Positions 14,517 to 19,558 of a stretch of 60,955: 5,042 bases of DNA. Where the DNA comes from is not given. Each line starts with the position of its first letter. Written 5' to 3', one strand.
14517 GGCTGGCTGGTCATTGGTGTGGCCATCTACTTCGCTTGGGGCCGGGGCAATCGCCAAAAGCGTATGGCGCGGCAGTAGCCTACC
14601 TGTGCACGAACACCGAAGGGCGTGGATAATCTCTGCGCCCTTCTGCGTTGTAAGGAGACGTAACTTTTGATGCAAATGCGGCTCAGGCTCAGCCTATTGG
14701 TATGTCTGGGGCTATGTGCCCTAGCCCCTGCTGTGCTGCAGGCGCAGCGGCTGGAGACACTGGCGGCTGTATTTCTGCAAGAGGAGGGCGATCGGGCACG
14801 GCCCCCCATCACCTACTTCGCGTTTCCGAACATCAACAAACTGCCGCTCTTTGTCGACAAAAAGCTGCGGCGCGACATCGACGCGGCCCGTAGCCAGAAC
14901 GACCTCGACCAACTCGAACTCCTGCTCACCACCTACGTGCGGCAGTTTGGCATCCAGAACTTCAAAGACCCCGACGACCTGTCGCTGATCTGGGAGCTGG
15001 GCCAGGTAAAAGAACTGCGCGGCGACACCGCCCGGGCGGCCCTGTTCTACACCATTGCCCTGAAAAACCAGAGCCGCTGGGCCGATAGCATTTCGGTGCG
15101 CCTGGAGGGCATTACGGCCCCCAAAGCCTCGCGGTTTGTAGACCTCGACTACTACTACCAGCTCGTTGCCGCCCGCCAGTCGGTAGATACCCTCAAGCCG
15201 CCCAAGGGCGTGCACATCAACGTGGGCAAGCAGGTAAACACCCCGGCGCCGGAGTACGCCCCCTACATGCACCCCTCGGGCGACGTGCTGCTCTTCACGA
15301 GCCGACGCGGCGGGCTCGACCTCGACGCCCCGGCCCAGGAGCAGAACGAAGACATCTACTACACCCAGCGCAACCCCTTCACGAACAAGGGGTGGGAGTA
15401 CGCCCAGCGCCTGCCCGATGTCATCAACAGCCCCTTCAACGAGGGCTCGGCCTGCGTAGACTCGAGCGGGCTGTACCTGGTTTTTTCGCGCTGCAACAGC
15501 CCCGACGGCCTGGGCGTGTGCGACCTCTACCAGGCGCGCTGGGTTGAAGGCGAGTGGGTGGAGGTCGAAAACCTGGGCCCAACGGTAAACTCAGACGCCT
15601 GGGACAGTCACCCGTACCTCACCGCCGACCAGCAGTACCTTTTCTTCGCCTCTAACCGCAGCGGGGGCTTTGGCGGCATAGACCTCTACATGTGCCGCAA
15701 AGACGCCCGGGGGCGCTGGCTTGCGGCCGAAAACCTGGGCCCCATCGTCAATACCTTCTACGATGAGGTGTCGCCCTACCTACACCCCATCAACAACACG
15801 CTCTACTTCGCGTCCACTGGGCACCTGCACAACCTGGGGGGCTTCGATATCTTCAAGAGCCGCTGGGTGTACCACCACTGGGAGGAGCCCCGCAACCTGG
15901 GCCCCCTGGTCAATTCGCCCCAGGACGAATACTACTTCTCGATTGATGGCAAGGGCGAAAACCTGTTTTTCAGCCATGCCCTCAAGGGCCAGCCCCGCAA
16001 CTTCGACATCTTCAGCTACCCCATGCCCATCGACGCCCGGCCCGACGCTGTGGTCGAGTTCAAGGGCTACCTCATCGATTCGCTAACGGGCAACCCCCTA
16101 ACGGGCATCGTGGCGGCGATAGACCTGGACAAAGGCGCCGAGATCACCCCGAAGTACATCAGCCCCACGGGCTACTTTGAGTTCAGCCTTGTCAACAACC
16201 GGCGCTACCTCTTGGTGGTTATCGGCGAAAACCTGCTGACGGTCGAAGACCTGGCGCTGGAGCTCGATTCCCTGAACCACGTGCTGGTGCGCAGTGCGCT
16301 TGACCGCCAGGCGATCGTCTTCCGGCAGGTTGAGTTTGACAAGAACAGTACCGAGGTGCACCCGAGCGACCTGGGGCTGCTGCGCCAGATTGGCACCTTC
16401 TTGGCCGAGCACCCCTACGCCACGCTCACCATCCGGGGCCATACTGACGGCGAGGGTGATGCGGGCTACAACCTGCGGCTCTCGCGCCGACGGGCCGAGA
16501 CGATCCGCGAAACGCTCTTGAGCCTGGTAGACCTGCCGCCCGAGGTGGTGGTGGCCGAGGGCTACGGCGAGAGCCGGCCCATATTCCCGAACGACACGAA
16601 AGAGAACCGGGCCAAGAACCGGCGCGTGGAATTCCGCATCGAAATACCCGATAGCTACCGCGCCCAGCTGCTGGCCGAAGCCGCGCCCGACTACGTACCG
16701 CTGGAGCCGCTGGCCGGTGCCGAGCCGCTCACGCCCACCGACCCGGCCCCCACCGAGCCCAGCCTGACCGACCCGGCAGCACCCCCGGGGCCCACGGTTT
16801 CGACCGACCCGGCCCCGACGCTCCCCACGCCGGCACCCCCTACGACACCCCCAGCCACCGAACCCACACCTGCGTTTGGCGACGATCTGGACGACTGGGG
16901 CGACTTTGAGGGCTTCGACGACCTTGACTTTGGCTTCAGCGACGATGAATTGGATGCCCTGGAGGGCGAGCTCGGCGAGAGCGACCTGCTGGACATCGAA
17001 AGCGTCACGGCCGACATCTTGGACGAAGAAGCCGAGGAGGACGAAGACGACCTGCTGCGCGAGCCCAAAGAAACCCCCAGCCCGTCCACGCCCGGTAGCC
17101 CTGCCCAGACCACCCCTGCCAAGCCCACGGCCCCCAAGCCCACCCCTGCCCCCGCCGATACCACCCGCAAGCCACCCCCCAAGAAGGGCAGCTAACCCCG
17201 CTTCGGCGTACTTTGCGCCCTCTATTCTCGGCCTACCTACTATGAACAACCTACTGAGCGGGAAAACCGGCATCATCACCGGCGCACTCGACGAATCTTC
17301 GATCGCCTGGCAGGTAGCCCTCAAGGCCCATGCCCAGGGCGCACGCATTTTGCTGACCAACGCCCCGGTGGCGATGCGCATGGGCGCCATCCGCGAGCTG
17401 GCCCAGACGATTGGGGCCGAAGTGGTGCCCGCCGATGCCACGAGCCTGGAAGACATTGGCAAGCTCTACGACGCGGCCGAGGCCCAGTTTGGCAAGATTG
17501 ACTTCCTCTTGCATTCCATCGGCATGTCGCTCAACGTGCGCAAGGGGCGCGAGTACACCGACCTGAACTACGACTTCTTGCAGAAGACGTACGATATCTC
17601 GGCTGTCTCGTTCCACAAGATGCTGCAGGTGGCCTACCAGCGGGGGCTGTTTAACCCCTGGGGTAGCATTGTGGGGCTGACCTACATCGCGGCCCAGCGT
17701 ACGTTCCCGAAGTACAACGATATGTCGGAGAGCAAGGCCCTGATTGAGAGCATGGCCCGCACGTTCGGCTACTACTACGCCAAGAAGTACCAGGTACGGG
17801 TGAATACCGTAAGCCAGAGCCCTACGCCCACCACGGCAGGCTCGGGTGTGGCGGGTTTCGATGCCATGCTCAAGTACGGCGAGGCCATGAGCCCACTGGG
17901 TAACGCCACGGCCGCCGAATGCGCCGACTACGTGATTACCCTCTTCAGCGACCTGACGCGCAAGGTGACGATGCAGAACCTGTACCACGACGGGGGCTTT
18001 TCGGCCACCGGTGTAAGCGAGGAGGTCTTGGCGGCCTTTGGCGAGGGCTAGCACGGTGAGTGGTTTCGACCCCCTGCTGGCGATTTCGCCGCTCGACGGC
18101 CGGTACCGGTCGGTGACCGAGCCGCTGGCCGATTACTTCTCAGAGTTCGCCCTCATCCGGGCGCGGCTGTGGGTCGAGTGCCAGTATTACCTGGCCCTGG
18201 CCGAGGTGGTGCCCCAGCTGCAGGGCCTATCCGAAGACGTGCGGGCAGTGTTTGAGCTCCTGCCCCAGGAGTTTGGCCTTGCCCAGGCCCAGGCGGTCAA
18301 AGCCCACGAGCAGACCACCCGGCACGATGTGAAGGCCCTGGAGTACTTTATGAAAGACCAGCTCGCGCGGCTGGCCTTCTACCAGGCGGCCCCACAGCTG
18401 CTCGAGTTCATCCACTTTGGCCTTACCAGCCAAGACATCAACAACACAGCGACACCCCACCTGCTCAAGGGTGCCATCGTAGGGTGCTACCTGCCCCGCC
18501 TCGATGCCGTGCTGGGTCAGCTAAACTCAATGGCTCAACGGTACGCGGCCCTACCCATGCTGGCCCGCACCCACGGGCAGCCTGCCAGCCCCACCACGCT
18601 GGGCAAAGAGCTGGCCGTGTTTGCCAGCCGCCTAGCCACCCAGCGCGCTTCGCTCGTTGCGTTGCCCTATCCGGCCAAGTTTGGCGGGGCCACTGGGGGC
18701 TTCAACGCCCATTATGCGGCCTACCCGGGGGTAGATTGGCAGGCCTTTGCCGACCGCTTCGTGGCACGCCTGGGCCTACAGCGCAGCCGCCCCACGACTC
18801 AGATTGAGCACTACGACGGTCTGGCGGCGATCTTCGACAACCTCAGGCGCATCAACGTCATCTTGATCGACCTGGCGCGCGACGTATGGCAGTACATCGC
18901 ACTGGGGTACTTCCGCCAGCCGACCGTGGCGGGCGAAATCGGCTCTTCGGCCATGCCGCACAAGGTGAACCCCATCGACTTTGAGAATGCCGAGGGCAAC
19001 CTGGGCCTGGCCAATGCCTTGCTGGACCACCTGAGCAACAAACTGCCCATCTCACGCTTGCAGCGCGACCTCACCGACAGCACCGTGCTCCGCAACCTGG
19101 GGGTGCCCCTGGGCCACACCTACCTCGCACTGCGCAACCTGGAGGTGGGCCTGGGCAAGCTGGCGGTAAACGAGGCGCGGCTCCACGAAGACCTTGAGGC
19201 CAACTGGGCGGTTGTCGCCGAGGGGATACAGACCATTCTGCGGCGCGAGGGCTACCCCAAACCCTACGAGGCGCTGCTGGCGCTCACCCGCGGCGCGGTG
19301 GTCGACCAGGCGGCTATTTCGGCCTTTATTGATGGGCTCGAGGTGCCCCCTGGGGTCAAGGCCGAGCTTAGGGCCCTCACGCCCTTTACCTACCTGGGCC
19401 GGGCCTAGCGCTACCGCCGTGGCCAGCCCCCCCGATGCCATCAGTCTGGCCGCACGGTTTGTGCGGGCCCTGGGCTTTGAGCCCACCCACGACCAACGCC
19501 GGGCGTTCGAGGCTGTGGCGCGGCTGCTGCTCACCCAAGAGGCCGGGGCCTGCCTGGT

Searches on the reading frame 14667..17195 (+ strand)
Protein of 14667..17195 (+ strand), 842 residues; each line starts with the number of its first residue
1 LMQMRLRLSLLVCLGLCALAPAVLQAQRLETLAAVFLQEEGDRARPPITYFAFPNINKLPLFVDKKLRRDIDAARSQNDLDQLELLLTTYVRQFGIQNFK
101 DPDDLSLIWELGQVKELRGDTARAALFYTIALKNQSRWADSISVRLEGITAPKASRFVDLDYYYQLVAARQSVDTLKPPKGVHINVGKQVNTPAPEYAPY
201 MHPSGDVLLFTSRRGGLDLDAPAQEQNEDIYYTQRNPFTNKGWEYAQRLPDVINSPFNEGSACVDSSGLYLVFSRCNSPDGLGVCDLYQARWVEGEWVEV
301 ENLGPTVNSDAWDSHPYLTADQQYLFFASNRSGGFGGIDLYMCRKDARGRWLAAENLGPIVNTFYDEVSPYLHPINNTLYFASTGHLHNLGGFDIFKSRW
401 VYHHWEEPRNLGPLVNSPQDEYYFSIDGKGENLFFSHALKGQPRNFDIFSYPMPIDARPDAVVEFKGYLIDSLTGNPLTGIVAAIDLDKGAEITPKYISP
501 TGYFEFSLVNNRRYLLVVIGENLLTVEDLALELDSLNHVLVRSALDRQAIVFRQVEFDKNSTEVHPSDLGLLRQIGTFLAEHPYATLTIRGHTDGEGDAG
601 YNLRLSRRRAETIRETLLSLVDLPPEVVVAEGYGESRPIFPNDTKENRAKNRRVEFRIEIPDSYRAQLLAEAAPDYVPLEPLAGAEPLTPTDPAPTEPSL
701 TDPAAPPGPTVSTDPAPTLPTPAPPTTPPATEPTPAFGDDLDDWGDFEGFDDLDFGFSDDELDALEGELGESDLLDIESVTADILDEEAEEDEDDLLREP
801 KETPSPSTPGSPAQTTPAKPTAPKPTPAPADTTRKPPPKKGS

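Call 21: search_protein_families(library=pfam, proteins=[window:14667-17195:+], max_evalue=0.0001)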
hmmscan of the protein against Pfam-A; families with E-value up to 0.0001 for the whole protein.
window:14667-17195:+ (842 aa): 2 families
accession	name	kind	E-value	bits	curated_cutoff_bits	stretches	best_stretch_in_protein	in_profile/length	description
PF07676.18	PD40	-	1.1e-17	63.9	20.9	0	357-396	1-37/38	WD40-like Beta Propeller Repeat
PF00691.25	OmpA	-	5e-16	59.3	27.2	1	557-652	2-98/98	OmpA family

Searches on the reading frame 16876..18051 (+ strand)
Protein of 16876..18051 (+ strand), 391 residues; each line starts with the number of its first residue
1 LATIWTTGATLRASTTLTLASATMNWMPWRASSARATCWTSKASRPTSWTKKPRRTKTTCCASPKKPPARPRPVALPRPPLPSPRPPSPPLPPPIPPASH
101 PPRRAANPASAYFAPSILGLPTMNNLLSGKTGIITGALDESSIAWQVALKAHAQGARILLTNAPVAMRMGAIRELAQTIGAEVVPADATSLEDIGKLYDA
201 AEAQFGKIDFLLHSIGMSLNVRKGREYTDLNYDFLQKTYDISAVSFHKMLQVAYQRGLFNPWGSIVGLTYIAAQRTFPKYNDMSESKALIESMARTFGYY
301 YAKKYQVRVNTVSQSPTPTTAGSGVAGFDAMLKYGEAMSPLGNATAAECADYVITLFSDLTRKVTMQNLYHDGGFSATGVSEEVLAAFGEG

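Call 94: search_protein_families(library=pfam, proteins=[window:16876-18051:+], max_evalue=0.00001)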
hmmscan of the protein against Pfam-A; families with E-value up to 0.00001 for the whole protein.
window:16876-18051:+ (391 aa): 2 families
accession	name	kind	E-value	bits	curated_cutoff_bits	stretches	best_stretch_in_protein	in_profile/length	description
PF13561.12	adh_short_C2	-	2.1e-61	208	27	1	136-376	1-236/236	Enoyl-(Acyl carrier protein) reductase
PF00106.31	adh_short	-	7.3e-14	52.1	26.6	1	133-320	4-185/195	short chain dehydrogenase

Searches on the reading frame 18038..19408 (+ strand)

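Call 21: search_protein_families(library=pfam, proteins=[window:18038-19408:+], max_evalue=0.0001)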
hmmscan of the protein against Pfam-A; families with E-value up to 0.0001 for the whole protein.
window:18038-19408:+ (456 aa): 2 families
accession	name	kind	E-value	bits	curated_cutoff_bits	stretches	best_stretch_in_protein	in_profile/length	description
PF08328.16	ASL_C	-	4e-45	153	35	1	339-453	1-115/115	Adenylosuccinate lyase C-terminal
PF00206.25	Lyase_1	-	1.4e-41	143.4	27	1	21-320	1-305/312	Lyase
